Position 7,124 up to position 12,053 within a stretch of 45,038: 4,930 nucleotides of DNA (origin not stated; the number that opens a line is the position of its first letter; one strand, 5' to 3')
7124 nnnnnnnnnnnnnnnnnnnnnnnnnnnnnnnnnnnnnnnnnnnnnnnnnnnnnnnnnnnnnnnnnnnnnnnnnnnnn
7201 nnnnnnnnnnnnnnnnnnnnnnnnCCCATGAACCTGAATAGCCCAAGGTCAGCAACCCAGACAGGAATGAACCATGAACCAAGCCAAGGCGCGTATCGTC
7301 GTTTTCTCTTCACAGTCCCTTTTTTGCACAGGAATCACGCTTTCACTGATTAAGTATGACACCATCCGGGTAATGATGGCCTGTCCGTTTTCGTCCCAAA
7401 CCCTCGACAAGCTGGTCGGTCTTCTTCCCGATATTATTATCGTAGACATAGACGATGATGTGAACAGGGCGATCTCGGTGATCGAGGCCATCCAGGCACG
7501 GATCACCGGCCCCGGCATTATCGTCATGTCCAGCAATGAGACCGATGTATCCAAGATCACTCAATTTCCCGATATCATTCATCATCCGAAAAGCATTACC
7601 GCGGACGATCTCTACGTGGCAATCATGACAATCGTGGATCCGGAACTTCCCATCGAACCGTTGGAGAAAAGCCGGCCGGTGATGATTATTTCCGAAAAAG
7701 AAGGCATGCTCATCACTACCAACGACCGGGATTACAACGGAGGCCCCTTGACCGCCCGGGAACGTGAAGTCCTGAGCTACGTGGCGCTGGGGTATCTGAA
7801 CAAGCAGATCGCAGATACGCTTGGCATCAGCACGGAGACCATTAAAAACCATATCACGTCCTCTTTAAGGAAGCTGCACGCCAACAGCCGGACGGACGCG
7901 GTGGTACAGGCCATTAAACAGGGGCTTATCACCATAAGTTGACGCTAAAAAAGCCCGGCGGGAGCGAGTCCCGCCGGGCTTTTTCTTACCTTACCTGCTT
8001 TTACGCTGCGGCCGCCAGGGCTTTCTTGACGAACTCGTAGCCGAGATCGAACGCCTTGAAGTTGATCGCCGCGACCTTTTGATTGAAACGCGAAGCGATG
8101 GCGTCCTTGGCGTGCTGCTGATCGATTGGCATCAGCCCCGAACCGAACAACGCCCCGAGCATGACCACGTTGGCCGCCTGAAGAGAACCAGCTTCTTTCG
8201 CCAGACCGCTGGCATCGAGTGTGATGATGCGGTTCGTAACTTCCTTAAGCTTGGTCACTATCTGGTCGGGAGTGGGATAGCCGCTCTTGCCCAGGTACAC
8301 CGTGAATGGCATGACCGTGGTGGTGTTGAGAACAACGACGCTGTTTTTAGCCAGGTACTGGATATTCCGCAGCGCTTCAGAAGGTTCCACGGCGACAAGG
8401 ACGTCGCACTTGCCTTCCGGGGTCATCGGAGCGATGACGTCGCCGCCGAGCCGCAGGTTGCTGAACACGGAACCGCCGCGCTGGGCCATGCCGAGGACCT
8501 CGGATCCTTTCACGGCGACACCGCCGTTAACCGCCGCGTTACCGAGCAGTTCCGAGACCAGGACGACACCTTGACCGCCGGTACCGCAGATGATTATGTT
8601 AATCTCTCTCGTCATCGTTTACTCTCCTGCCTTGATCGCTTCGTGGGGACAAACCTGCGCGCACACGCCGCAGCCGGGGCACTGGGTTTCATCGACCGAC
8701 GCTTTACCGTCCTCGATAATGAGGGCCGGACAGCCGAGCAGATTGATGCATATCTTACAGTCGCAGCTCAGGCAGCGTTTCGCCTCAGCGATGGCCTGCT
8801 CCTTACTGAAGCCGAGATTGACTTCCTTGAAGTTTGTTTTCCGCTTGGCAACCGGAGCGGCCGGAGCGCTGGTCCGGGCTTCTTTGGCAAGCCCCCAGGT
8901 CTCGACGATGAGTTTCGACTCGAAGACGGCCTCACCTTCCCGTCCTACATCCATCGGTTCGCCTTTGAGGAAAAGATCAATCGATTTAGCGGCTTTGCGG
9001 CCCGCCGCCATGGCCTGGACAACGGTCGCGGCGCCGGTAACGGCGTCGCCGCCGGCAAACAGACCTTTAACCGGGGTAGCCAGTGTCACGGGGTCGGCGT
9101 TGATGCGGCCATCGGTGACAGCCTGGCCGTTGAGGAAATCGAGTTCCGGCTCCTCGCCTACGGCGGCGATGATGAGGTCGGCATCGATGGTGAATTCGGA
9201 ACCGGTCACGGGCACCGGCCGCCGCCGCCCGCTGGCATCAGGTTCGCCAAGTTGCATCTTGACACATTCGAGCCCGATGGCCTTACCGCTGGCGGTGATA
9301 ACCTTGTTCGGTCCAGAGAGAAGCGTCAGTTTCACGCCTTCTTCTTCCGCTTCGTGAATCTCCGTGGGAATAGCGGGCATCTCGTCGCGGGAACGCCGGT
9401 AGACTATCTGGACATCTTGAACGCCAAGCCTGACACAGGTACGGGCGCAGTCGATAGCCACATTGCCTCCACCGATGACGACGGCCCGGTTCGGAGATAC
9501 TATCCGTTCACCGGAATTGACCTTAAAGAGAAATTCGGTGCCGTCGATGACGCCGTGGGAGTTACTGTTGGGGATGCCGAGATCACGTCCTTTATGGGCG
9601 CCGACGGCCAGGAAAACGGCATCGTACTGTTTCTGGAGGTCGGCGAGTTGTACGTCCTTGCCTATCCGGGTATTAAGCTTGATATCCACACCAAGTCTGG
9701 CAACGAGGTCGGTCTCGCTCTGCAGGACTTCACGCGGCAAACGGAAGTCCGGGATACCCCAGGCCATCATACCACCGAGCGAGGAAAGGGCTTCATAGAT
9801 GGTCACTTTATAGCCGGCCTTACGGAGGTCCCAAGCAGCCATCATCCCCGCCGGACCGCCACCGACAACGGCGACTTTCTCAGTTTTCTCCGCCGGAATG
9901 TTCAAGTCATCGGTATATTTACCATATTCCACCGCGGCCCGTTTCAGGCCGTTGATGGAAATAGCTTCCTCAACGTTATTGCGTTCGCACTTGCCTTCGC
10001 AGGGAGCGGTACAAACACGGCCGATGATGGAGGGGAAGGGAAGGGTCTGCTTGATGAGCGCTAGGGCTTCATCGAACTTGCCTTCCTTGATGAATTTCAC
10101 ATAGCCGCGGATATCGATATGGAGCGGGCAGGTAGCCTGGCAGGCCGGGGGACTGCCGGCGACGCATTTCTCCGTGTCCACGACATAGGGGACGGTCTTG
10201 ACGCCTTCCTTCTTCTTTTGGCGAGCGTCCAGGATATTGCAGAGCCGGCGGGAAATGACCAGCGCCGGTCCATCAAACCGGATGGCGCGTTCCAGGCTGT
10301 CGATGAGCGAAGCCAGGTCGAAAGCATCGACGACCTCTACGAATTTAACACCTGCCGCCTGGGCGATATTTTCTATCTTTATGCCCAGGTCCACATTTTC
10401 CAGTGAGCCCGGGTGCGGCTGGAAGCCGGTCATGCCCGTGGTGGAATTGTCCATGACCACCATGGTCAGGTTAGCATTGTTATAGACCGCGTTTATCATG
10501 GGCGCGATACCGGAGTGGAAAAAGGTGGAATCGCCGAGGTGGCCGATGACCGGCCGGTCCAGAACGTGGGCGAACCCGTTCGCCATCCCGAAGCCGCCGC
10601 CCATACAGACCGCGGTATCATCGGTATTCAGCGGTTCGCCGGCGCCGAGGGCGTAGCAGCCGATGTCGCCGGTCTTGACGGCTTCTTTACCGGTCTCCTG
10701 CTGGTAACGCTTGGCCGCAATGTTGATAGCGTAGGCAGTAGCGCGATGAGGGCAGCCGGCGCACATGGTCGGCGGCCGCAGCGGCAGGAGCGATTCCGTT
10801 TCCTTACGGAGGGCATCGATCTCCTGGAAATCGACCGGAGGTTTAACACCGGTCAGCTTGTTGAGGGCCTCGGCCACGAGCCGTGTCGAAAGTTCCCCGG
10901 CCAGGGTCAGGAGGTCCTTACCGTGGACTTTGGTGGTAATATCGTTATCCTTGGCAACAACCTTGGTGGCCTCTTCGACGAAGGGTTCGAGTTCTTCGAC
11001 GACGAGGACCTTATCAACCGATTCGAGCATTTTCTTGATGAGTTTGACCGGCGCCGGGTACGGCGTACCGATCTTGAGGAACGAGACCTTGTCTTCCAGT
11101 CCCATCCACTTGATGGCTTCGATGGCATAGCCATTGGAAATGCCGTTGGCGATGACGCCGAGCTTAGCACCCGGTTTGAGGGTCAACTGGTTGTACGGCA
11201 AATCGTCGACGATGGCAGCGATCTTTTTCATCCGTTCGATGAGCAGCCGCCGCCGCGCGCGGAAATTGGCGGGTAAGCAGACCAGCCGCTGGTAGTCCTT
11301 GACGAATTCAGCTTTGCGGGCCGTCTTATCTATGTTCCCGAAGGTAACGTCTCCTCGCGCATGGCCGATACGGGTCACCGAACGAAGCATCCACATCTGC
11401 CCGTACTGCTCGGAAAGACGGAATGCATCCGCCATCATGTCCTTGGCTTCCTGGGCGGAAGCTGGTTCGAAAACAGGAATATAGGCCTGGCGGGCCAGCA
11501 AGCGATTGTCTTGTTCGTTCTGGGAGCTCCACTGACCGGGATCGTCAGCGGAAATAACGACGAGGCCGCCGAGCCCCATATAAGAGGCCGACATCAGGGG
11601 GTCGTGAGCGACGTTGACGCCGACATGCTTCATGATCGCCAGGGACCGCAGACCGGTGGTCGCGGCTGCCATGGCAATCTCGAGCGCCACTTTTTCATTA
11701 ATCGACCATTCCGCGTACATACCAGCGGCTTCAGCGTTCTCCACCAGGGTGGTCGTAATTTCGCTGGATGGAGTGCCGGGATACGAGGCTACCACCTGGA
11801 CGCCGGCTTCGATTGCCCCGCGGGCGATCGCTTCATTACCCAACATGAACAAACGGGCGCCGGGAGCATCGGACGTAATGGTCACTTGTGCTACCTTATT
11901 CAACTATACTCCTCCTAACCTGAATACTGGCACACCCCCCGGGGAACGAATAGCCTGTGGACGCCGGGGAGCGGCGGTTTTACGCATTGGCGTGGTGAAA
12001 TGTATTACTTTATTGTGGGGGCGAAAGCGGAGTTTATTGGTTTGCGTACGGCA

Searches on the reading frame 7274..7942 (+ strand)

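Call 11: search_protein_families(library=ncbifam, proteins=[window:7274-7942:+], max_evalue=0.00001)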
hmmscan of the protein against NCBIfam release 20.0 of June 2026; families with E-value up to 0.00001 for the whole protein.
window:7274-7942:+ (222 aa): 19 families
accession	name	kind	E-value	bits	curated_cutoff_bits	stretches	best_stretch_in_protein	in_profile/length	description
NF007935.0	PRK10651.1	equivalog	1.2e-16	60.6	250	1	2-215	3-212/216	two-component system response regulator NarL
NF047785.1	respo_reg_MadR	equivalog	1.1e-15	57.6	300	1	8-219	3-209/209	MadR family response regulator transcription factor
NF052445.1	RespRegMctR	equivalog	4e-14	52.5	300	1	146-218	133-204/205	two-component system response regulator MctR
TIGR03541.1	reg_near_HchA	equivalog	2.8e-13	49.9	215.6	1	155-219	168-232/232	PA1136 family autoinducer-binding transcriptional regulator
TIGR03020.2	EpsA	equivalog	4.2e-13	49.5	170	1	155-214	187-246/247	XrtB/PEP-CTERM-associated transcriptional regulator EpsA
NF011896.0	PRK15369.1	equivalog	2.8e-12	46.7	242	1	5-218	3-209/211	two component system response regulator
NF041673.1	transregRamA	equivalog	4.6e-11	42.3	500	1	159-218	219-278/280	acetate metabolism transcriptional regulator RamA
NF047402.1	TransRegVisN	equivalog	6.1e-11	42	250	1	150-219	180-246/246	transcriptional regulator VisN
NF007708.0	PRK10403.1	equivalog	7.1e-11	42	343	1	158-214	153-209/215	nitrate/nitrite response regulator protein NarP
NF003420.0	PRK04841.1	equivalog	2e-10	39.4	537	1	158-213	838-893/903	HTH-type transcriptional regulator MalT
NF052366.1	photon_PedR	equivalog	4.3e-10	39.6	120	1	159-220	3-64/74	photosynthetic electron transport-dependent transcriptional regulator PedR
NF041830.1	RR_TF_ErdR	exception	1.4e-09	38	390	1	157-211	149-203/213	response regulator transcription factor ErdR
NF007505.1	PRK10100.1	equivalog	2.1e-09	37.4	250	1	157-213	143-199/204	biofilm master transcriptional regulator CsgD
NF007419.0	PRK09958.1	equivalog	9.3e-08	31.9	251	0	25-89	19-84/204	acid-sensing system DNA-binding response regulator EvgA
NF050132.1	TransRegAbsR2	equivalog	7.7e-07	28.2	850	1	157-207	529-579/582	LuxR family transcriptional regulator AbsR2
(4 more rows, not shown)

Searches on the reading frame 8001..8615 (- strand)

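Call 11: search_protein_families(library=ncbifam, proteins=[window:8001-8615:-], max_evalue=0.00001)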
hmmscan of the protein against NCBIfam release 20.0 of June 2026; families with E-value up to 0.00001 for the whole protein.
window:8001-8615:- (204 aa): 25 families
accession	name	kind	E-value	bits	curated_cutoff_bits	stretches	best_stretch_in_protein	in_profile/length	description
NF005323.0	PRK06853.1-3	equivalog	4.7e-62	209.4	238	1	3-197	5-196/197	indolepyruvate oxidoreductase subunit beta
TIGR03334.1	IOR_beta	equivalog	6.3e-58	195.9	205.8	1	6-193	2-188/189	indolepyruvate ferredoxin oxidoreductase subunit beta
NF005322.0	PRK06853.1-2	equivalog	4.7e-56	189.7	237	1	3-198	4-195/197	indolepyruvate oxidoreductase subunit beta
NF005325.0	PRK06853.1-5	equivalog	5e-53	179.7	230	1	4-196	3-191/192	indolepyruvate oxidoreductase subunit beta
NF005326.0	PRK06853.1-6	equivalog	2e-48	164.9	348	1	3-200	2-200/202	indolepyruvate oxidoreductase subunit beta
NF005324.0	PRK06853.1-4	equivalog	1.1e-44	152.7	222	1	5-200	3-193/196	indolepyruvate oxidoreductase subunit beta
NF004917.0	PRK06274.1-3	equivalog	2.2e-44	151.8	284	1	6-198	4-195/203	indolepyruvate oxidoreductase subunit beta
NF004918.0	PRK06274.1-4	equivalog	1.2e-43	149.2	278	1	5-199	3-195/202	indolepyruvate oxidoreductase subunit beta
NF004915.0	PRK06274.1-1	equivalog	7.8e-42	142.9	274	1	4-197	2-193/194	indolepyruvate oxidoreductase subunit beta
NF005328.0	PRK06853.2-2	equivalog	3.4e-35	121.5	240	1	4-181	3-175/192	indolepyruvate oxidoreductase subunit beta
NF005327.0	PRK06853.2-1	equivalog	2.8e-25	89.3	242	1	4-160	3-154/194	indolepyruvate oxidoreductase subunit beta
NF009589.0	PRK13030.1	subfamily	7.9e-22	76.8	816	1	3-199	727-930/1170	indolepyruvate ferredoxin oxidoreductase family protein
NF004916.0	PRK06274.1-2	equivalog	1.8e-21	77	227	1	6-194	4-174/178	indolepyruvate oxidoreductase subunit beta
NF006179.0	PRK08312.1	subfamily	1.6e-18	67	348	1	3-200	10-217/514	indolepyruvate oxidoreductase subunit beta family protein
TIGR02175.1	PorC_KorC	subfamily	7e-18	65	81.1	1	5-197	2-176/177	2-oxoacid:acceptor oxidoreductase, gamma subunit, pyruvate/2-ketoisovalerate family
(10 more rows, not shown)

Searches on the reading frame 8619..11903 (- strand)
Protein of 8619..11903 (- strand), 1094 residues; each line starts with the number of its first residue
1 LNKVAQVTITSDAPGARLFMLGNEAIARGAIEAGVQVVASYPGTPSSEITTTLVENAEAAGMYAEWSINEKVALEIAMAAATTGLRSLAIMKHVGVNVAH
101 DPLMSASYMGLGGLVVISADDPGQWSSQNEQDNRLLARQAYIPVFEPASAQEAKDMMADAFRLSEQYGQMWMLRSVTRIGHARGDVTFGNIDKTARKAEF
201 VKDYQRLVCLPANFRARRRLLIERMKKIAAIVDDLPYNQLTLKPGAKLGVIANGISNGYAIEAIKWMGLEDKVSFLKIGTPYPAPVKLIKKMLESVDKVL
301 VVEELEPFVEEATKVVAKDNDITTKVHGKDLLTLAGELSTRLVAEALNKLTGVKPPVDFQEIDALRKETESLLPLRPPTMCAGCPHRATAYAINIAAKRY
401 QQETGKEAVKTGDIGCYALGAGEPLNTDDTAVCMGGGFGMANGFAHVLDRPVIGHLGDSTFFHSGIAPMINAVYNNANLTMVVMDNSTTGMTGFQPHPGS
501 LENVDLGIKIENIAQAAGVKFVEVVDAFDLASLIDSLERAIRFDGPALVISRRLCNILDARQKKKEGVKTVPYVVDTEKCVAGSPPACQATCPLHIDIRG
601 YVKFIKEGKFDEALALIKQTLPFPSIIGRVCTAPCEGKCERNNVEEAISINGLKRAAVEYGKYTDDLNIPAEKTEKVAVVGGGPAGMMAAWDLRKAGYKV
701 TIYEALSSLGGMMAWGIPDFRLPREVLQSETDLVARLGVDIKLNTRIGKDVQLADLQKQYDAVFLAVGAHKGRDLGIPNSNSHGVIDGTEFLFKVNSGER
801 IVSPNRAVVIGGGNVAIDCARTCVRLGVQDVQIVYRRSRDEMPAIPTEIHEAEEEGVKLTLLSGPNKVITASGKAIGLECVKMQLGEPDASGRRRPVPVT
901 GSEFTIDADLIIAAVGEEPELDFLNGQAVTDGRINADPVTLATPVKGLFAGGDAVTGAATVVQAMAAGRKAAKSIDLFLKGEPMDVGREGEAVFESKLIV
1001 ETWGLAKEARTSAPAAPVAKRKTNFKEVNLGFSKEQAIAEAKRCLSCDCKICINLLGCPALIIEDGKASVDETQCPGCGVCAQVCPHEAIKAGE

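Call 11: search_protein_families(library=ncbifam, proteins=[window:8619-11903:-], max_evalue=0.00001)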
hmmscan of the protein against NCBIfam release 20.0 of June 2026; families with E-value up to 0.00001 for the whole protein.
window:8619-11903:- (1094 aa): 55 families (the best 25 are shown)
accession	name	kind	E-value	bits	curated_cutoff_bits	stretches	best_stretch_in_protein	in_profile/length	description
TIGR03336.1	IOR_alpha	equivalog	5.3e-216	718.5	650.9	2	17-593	2-565/595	indolepyruvate ferredoxin oxidoreductase subunit alpha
NF009410.0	PRK12771.1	subfamily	4.1e-156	520.9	516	1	578-1092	40-562/566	NAD(P)-binding protein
NF009454.0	PRK12814.1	equivalog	9.4e-138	460.4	916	1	587-1051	103-576/657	putative NADPH-dependent glutamate synthase small subunit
NF009414.0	PRK12778.1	equivalog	3.2e-119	399.3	1103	2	567-980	318-750/752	bifunctional dihydroorotate dehydrogenase B NAD binding subunit/NADPH-dependent glutamate synthase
TIGR01316.1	gltA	equivalog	6.2e-107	358.2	471.75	2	576-979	24-449/449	NADPH-dependent glutamate synthase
TIGR01318.1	gltD_gamma_fam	subfamily_domain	4.8e-102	341.9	482.95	1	576-979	38-465/467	glutamate synthase, small subunit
NF010590.0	PRK13984.1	equivalog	2.2e-100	336.6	946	1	576-982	188-609/611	putative oxidoreductase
TIGR03315.1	Se_ygfK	equivalog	3.2e-99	332.7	835.3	1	587-1089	446-937/1012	putative selenate reductase subunit YgfK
NF009413.0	PRK12775.1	equivalog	1.8e-93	314.1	1895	2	576-981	329-756/1006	putative trifunctional 2-polyprenylphenol hydroxylase/glutamate synthase subunit beta/ferritin domain-containing protein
NF009408.0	PRK12769.1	equivalog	2.9e-90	303.2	1003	1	578-979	225-651/659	formate-dependent uric acid utilization protein AegA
NF009451.0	PRK12809.1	equivalog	3.7e-79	266.7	1154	1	576-975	206-630/639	formate-dependent uric acid utilization protein YgfT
NF045663.1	diclust_near_Sec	equivalog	2e-75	254.4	530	2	578-771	10-201/759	pyridine nucleotide-disulfide oxidoreductase/dicluster-binding protein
TIGR01317.1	GOGAT_sm_gam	subfamily_domain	3.9e-70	237.1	447.7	1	577-982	41-481/485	glutamate synthase small subunit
NF009409.0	PRK12770.1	subfamily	3.1e-67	227.2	343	1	670-982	14-353/360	putative glutamate synthase subunit beta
NF009415.0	PRK12779.1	equivalog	1.5e-65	221.7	1519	1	589-978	211-625/944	putative bifunctional glutamate synthase subunit beta/2-polyprenylphenol hydroxylase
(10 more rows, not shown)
